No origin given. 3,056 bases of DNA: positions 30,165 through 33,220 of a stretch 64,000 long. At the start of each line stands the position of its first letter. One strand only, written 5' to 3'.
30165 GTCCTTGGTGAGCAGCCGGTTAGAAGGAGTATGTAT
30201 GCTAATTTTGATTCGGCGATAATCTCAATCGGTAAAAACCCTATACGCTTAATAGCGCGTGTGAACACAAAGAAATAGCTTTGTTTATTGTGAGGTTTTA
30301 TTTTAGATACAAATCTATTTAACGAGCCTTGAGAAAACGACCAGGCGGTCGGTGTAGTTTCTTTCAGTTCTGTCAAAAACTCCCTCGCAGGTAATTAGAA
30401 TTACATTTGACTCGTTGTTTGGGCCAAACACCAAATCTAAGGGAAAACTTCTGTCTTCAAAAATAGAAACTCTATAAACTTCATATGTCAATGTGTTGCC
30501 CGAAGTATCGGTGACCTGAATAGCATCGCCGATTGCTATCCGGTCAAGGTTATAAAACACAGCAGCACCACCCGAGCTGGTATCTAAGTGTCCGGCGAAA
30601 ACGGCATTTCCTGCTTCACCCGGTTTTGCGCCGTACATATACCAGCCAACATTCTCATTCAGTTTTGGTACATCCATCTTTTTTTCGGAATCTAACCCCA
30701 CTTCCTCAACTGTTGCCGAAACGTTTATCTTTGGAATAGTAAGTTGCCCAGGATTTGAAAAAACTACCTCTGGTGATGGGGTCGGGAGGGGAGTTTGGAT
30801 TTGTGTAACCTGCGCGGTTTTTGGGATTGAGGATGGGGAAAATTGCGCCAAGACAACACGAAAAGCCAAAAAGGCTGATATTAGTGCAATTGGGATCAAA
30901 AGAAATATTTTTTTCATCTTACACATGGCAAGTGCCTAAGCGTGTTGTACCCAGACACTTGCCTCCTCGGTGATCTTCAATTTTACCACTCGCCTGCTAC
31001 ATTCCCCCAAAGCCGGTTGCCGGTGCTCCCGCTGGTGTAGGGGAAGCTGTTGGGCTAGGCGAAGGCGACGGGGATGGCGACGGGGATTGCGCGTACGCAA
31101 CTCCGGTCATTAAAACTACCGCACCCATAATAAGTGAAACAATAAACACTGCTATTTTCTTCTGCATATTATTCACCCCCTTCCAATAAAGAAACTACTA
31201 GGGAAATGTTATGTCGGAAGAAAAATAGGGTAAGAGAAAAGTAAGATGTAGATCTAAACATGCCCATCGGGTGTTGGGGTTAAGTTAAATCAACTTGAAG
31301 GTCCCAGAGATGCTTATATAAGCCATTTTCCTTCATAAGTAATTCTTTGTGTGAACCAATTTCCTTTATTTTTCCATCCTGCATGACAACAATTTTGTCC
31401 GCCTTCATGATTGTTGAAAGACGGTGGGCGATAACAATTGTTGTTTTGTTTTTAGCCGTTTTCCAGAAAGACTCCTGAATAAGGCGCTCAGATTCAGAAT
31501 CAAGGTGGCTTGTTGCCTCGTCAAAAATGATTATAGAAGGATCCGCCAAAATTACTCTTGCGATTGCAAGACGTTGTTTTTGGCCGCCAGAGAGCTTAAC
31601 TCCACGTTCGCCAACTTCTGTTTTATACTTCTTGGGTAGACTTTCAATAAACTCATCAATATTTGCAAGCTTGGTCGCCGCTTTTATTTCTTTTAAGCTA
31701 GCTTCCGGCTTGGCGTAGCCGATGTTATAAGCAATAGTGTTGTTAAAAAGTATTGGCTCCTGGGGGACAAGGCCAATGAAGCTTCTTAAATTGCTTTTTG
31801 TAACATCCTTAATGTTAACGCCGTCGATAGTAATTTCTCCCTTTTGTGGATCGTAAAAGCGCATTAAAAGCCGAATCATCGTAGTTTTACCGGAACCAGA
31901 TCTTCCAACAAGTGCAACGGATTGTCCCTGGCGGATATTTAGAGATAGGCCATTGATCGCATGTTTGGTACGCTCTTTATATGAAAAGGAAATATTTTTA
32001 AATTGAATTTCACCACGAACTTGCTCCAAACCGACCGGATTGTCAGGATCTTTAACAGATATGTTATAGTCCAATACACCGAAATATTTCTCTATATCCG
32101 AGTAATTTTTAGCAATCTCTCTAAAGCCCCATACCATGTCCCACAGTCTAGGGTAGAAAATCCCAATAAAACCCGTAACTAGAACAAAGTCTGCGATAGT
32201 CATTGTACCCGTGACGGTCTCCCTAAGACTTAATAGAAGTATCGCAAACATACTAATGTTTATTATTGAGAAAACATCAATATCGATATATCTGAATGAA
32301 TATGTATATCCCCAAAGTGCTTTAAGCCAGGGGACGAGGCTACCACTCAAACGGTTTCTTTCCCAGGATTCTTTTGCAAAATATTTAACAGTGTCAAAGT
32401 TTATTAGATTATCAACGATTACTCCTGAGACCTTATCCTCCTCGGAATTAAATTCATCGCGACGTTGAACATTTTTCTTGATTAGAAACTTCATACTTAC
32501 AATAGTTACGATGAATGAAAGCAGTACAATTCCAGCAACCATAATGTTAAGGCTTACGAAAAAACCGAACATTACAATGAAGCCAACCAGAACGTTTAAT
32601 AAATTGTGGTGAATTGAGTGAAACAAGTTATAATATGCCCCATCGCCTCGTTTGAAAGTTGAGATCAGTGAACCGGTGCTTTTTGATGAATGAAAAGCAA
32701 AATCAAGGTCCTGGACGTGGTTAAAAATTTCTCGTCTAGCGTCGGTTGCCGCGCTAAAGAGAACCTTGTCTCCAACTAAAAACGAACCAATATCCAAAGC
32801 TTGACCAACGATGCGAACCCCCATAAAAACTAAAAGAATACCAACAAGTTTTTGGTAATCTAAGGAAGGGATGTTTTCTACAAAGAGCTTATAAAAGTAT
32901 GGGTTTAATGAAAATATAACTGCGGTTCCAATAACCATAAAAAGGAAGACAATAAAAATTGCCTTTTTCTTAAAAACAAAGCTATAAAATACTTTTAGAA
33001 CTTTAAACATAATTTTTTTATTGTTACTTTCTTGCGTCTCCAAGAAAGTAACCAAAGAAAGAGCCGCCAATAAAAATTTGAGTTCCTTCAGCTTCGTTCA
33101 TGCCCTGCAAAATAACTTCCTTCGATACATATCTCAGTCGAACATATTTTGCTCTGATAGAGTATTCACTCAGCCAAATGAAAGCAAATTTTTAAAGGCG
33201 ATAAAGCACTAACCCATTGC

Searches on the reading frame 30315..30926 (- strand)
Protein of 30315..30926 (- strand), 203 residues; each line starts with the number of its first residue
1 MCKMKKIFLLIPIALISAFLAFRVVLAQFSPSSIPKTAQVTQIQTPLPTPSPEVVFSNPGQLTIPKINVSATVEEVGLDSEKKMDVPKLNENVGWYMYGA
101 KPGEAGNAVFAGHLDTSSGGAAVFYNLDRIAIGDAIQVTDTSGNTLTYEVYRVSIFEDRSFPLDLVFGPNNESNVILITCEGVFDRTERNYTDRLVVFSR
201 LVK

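Call 46: search_protein_families(library=pfam, proteins=[window:30315-30926:-], max_evalue=0.001)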
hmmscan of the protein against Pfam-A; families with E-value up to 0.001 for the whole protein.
window:30315-30926:- (203 aa): 1 family
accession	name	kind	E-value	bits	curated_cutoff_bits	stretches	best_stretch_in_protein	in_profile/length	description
PF04203.18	Sortase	-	2.7e-25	89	26.6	1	62-202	1-125/125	Sortase domain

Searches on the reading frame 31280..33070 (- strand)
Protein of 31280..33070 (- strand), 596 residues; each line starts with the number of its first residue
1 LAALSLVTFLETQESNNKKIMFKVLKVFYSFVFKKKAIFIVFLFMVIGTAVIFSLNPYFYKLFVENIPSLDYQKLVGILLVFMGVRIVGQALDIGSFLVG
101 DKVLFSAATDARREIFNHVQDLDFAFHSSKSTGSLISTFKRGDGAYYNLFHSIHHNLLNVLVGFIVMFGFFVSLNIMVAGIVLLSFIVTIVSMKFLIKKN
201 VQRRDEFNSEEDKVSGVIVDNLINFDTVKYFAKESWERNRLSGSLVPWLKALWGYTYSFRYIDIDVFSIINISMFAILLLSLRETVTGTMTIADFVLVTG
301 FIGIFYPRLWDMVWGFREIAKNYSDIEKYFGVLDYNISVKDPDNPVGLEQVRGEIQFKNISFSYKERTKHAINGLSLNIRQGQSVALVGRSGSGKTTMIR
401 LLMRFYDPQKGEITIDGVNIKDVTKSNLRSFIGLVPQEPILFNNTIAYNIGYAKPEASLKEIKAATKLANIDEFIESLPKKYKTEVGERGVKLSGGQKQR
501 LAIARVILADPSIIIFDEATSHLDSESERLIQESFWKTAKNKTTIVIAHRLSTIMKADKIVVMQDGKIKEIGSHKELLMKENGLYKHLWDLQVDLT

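Call 46: search_protein_families(library=pfam, proteins=[window:31280-33070:-], max_evalue=0.001)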
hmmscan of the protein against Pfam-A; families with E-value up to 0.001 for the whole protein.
window:31280-33070:- (596 aa): 6 families
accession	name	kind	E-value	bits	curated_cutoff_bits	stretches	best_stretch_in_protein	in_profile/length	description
PF00005.33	ABC_tran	-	1.3e-32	113.7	25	1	373-521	2-137/137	ABC transporter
PF00664.28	ABC_membrane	-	2.2e-20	74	28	1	40-305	2-270/274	ABC transporter transmembrane region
PF02463.25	SMC_N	-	9.9e-08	32.1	40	1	463-564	135-212/220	RecF/RecN/SMC N terminal domain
PF13401.12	AAA_22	-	0.00016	22.5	27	1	381-454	4-33/130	AAA domain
PF09818.15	ABC_ATPase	-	0.00052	19.6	23.2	0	467-574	133-257/283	P-loop domain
PF13191.12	AAA_16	-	0.00091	20.2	32.6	0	379-531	19-152/167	AAA ATPase domain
